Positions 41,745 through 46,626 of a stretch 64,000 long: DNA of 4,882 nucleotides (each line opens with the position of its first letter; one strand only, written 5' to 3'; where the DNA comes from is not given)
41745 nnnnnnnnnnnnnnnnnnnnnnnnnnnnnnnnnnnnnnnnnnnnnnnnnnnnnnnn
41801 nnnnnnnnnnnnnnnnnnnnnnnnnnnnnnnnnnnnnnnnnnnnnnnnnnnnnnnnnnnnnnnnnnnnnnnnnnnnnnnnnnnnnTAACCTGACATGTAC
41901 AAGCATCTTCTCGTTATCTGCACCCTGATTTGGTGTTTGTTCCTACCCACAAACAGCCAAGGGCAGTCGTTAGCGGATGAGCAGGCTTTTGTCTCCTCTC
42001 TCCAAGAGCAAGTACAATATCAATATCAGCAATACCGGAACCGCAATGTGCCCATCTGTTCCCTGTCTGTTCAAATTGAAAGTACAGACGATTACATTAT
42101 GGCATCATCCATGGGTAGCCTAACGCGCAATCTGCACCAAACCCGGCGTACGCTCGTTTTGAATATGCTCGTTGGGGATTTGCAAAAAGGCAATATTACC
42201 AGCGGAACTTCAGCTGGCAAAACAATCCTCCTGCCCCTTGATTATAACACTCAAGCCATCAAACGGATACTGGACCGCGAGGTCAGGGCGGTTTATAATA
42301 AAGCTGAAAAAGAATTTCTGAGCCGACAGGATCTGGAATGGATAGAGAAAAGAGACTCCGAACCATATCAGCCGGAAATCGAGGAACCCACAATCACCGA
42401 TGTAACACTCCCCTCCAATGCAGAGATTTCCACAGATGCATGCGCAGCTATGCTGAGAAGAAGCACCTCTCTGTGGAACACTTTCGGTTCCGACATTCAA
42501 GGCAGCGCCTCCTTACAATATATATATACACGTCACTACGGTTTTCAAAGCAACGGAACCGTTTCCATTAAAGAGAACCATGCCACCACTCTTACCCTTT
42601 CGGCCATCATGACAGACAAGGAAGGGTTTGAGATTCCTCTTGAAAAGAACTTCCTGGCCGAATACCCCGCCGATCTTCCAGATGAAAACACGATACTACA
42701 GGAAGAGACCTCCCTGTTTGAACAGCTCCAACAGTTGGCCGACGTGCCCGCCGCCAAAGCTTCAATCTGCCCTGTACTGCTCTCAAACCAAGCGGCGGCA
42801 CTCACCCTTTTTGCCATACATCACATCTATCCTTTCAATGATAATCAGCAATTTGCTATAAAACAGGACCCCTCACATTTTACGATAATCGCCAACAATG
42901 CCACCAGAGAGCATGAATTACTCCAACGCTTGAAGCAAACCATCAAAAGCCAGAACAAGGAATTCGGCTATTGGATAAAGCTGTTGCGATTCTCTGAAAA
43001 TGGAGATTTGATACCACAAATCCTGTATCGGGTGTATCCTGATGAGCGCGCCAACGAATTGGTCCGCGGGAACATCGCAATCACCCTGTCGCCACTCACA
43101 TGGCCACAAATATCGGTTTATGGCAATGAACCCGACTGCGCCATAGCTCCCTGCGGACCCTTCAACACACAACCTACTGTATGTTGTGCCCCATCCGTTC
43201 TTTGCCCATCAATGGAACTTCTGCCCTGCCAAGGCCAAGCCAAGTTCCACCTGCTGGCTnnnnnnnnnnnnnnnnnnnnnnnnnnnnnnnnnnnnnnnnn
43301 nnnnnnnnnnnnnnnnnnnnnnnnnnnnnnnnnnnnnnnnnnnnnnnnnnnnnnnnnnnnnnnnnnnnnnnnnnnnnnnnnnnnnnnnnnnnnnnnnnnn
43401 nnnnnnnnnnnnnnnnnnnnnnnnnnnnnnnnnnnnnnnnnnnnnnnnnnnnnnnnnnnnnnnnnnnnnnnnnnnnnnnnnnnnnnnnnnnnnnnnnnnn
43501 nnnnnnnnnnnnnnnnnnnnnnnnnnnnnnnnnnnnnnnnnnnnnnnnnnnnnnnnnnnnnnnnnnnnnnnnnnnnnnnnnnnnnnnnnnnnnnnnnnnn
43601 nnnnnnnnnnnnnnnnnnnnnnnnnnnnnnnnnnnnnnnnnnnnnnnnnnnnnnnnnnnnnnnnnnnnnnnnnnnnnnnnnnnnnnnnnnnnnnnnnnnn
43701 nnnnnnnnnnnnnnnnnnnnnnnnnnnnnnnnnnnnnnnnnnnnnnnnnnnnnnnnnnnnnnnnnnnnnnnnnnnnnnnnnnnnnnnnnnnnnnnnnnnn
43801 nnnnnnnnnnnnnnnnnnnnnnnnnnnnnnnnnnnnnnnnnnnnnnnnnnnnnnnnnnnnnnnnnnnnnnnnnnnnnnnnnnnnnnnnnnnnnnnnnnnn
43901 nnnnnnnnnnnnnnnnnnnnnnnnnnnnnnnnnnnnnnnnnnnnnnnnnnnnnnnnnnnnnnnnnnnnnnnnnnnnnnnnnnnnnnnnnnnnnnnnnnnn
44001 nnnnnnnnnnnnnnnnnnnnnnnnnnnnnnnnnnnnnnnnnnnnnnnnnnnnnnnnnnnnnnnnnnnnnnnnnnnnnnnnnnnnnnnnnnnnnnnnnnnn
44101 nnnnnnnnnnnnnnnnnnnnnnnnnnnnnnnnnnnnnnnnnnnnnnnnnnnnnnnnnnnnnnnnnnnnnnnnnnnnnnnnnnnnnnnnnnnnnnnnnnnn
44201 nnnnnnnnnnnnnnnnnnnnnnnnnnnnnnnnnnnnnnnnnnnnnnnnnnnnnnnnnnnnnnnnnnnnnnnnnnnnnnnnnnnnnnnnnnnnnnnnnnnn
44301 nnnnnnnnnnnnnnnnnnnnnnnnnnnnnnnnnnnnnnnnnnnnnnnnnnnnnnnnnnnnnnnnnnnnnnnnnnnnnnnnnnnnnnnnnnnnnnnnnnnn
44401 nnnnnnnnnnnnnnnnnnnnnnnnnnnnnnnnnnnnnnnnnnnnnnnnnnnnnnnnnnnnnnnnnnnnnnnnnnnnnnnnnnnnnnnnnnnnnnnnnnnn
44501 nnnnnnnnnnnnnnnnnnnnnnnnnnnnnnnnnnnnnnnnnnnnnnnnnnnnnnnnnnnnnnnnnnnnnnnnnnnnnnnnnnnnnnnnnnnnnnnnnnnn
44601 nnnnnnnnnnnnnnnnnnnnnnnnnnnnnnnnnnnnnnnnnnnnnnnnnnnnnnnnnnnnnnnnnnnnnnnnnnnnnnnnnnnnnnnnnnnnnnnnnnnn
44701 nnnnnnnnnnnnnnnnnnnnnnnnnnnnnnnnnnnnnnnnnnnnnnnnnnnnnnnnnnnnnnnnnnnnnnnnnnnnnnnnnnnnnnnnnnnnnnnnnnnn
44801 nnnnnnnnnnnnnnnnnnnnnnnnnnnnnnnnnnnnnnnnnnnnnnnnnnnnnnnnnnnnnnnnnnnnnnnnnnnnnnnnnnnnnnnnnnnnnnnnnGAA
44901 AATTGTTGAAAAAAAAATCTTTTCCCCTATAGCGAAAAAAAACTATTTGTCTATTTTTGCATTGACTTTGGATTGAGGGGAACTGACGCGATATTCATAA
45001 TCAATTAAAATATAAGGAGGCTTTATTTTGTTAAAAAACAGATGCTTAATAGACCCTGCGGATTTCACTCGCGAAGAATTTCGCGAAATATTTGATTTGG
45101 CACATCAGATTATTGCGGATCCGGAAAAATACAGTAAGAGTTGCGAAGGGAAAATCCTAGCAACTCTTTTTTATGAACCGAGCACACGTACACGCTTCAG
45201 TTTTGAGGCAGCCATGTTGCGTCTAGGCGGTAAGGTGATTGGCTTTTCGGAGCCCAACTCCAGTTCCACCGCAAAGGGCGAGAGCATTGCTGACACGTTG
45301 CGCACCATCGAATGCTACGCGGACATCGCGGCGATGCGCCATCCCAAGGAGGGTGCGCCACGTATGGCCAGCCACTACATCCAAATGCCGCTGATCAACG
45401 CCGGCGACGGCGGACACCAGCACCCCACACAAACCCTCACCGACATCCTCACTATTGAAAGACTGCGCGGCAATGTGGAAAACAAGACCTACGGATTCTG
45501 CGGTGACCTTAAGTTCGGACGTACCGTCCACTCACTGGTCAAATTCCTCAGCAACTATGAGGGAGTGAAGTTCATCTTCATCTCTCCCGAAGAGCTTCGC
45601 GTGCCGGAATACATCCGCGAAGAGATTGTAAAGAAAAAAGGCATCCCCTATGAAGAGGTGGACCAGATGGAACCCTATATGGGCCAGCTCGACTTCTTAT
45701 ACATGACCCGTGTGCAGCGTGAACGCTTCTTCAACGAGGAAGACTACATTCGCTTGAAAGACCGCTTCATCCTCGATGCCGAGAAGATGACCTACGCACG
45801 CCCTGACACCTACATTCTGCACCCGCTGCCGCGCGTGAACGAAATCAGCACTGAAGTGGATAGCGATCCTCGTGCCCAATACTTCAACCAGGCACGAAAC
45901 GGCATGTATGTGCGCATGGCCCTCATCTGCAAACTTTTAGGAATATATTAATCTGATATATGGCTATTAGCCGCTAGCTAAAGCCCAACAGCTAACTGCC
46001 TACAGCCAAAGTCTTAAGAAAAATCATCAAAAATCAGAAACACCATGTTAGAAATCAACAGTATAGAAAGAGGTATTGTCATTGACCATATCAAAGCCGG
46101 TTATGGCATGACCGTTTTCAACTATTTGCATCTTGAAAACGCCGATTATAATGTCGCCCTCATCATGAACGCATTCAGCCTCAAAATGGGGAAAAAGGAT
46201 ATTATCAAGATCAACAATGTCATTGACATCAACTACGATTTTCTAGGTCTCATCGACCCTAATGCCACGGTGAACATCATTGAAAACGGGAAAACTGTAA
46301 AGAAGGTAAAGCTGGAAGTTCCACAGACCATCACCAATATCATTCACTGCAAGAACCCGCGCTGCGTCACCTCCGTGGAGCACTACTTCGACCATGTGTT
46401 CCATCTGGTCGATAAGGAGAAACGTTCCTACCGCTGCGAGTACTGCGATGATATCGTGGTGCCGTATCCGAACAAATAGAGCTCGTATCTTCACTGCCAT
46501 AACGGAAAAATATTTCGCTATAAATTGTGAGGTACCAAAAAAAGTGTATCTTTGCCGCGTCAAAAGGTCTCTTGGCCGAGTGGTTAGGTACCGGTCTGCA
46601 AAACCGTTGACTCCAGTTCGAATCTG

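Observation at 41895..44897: Exported single-chain tandem of two diverged TldD/PmbA-like modules lacking the HExxxH metal site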

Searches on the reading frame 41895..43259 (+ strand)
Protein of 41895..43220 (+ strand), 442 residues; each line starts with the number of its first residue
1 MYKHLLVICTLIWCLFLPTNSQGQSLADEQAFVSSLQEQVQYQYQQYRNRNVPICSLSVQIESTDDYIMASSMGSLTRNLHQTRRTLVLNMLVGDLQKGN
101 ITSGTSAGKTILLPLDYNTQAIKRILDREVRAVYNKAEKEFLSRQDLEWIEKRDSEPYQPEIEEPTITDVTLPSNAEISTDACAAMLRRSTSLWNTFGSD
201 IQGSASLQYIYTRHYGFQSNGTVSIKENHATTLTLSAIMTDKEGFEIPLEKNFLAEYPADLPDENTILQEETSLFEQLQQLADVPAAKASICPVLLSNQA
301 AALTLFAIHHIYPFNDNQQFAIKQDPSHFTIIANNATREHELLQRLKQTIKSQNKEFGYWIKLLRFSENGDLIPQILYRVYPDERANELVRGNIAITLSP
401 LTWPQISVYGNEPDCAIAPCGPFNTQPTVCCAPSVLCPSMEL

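Call 3: search_protein_families(library=pfam, proteins=[window:41895-43220:+], max_evalue=10)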
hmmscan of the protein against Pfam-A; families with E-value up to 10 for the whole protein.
window:41895-43220:+ (442 aa): 0 families
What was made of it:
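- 41895..41963 (+): Predicted Sec signal peptide (aa 1-23; likely cleavage SQG|QS, leaving an N-terminal Gln). There is no T9SS C-terminal domain or other Pfam domain (call 3).
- Checked: The N half alone has no Pfam hit (call 3).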

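Call 4: search_protein_families(library=ncbifam, proteins=[window:41895-43220:+], max_evalue=10)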
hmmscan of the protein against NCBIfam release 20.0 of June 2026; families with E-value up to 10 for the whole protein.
window:41895-43220:+ (442 aa): 3 families
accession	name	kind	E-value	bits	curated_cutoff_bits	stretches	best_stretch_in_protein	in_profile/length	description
NF006291.0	PRK08474.1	equivalog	0.094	12.3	95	1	326-381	39-94/176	F0F1 ATP synthase subunit delta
NF033210.2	RBP7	equivalog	0.11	12.8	40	1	110-132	4-26/74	reticulate body protein Rbp-7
NF006530.0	PRK08999.1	equivalog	0.14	11.2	245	1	136-189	93-147/315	Nudix family hydrolase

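Call 64: predict_structure(alignment_id=A2)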
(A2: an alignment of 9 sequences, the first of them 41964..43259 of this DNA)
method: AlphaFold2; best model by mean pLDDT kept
length: 432 residues; sequences in the alignment: 9
mean_pLDDT: 85.5   pTM: 0.80
mean pLDDT of the five models: 85.5, 84.3, 84.2, 83.7, 83.3
residues with pLDDT >= 90: 210; 70-90: 178; 50-70: 33; < 50: 11
segments of 3 or more residues with pLDDT < 50: 140-143, 426-432
pLDDT, mean of each block of 10 residues (from residue 1): 80 92 91 92 91 89 92 84 86 86 94 94 82 56 55 71 84 82 91 88 90 87 88 90 90 90 93 95 90 73 87 80 96 96 83 94 90 88 86 84 88 94 54 35
secondary structure, 60 per line:
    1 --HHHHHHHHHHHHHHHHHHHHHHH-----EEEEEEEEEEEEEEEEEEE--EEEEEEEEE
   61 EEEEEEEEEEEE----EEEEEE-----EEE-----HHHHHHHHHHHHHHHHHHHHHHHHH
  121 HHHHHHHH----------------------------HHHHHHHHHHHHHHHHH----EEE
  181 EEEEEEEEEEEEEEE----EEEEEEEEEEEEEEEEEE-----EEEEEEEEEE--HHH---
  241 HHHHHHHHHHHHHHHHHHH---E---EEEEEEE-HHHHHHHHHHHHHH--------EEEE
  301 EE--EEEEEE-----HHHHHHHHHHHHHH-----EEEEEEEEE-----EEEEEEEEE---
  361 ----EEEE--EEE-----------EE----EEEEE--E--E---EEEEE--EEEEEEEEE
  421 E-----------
elements in order: H3-25 E31-49 E52-72 E77-82 E88-90 H96-128 H157-173 E178-195 E200-217 E223-232 H241-259 E267-273 H275-288 E297-302 E305-310 H316-329 E335-343 E349-357 E365-368 E371-373 E391-395 E405-409 E412-421
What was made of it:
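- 41964..43229 (+): N half (aa 24-445): derived from the catalytic, TldD-like subunit 'A', now without its active site. The AF2 model of this half alone has pLDDT 85.5 and pTM 0.80 (call 64).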

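Call 67: fold_search(model_id=the predicted structure, library=pdb)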
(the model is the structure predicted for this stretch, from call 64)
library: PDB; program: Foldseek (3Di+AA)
matches with E <= 10: 607; with E <= 0.001: 16
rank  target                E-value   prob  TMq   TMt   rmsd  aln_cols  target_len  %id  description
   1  5njf_C                1.2e-15  1.00  0.58  0.53   7.4       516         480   12  E. coli Microcin-processing metalloprotease TldD/E (TldD H262A mutant) with pentapeptide bound (released 2017-10-04)
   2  5njc_A                2.1e-15  1.00  0.58  0.54   7.4       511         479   12  E. coli Microcin-processing metalloprotease TldD/E (TldD E263A mutant) with hexapeptide bound (released 2017-10-04)
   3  5nj5_A                2.4e-15  1.00  0.57  0.52   7.9       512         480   12  E. coli Microcin-processing metalloprotease TldD/E with phosphate bound (released 2017-10-04)
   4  5njc_C                3.3e-15  1.00  0.57  0.52   7.7       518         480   12  E. coli Microcin-processing metalloprotease TldD/E (TldD E263A mutant) with hexapeptide bound (released 2017-10-04)
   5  5nj5_B                3.6e-15  1.00  0.56  0.55   6.9       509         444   13  E. coli Microcin-processing metalloprotease TldD/E with phosphate bound (released 2017-10-04)
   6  5njb_B                3.8e-15  1.00  0.56  0.55   6.9       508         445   12  E. coli Microcin-processing metalloprotease TldD/E with actinonin bound (released 2017-10-04)
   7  5nj5_C                4.3e-15  1.00  0.57  0.52   7.9       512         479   12  E. coli Microcin-processing metalloprotease TldD/E with phosphate bound (released 2017-10-04)
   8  1vl4_A                4.8e-15  1.00  0.54  0.54   7.0       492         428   12  CRYSTAL STRUCTURE OF A PUTATIVE MODULATOR OF A DNA GYRASE (TM0727) FROM THERMOTOGA MARITIMA MSB8 AT 1.95 A RESOLUTION (released 2004-09-21)
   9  5njf_A                6.2e-15  1.00  0.58  0.53   7.3       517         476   12  E. coli Microcin-processing metalloprotease TldD/E (TldD H262A mutant) with pentapeptide bound (released 2017-10-04)
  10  5nj9_B                8.6e-15  1.00  0.55  0.54   7.1       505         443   13  E. coli Microcin-processing metalloprotease TldD/E with DRVY angiotensin fragment bound (released 2017-10-04)
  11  5nj9_D                1.0e-14  1.00  0.57  0.55   7.0       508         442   12  E. coli Microcin-processing metalloprotease TldD/E with DRVY angiotensin fragment bound (released 2017-10-04)
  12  3qtd_A                5.3e-14  1.00  0.53  0.52   8.0       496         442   10  Crystal structure of putative modulator of gyrase (PmbA) from Pseudomonas aeruginosa PAO1 (released 2011-03-30)
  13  3qtd_B                1.2e-13  1.00  0.53  0.52   7.7       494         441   10  Crystal structure of putative modulator of gyrase (PmbA) from Pseudomonas aeruginosa PAO1 (released 2011-03-30)
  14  1vpb                  2.8e-13  1.00  0.53  0.52   8.3       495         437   10  CRYSTAL STRUCTURE OF A PUTATIVE MODULATOR OF DNA GYRASE (BT3649) FROM BACTEROIDES THETAIOTAOMICRON VPI-5482 AT 1.75 A RE (released 2004-11-09)
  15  6j6a_A                3.3e-13  1.00  0.50  0.49   8.0       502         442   10  Crystal structure of TldE from Thermococcus kodakarensis (released 2020-01-15)
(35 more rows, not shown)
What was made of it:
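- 41964..43229 (+): Its best PDB matches are E. coli TldD chains 5njf_C, 5njc_A and 5nj5_A, E about 1e-15, TM 0.58 (call 67).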

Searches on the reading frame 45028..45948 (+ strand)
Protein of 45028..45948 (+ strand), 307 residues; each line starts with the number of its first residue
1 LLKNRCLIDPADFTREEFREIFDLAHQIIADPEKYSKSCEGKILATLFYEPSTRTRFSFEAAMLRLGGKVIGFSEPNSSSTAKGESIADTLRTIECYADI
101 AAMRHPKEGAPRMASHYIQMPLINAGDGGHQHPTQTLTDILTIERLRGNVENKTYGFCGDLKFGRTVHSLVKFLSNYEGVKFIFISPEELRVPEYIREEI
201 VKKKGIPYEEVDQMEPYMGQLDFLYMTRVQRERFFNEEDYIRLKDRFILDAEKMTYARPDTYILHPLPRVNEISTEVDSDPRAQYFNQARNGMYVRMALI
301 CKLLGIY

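Call 14: search_protein_families(library=pfam, proteins=[window:45028-45948:+])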
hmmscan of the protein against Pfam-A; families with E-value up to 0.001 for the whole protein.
window:45028-45948:+ (307 aa): 2 families
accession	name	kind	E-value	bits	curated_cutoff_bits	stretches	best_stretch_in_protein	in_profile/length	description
PF02729.26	OTCace_N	-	1.6e-46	158.5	29.9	1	7-144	3-147/148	Aspartate/ornithine carbamoyltransferase, carbamoyl-P binding domain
PF00185.30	OTCace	-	1.4e-28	100.4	29.4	1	152-301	2-155/157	Aspartate/ornithine carbamoyltransferase, Asp/Orn binding domain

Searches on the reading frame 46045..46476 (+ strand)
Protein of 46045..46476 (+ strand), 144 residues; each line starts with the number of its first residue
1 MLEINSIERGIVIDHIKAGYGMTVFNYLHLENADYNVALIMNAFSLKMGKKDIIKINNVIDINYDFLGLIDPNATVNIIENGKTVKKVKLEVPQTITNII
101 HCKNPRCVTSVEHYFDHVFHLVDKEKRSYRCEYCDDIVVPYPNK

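Call 14: search_protein_families(library=pfam, proteins=[window:46045-46476:+])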
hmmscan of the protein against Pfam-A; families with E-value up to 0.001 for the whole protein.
window:46045-46476:+ (144 aa): 2 families
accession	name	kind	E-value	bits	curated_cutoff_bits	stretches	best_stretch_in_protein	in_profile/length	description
PF01948.23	PyrI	-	2.9e-29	101.6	25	1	2-90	1-92/93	Aspartate carbamoyltransferase regulatory chain, allosteric domain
PF02748.20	PyrI_C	-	3.4e-13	49.6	23.4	1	95-137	1-42/48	Aspartate carbamoyltransferase regulatory chain, metal binding domain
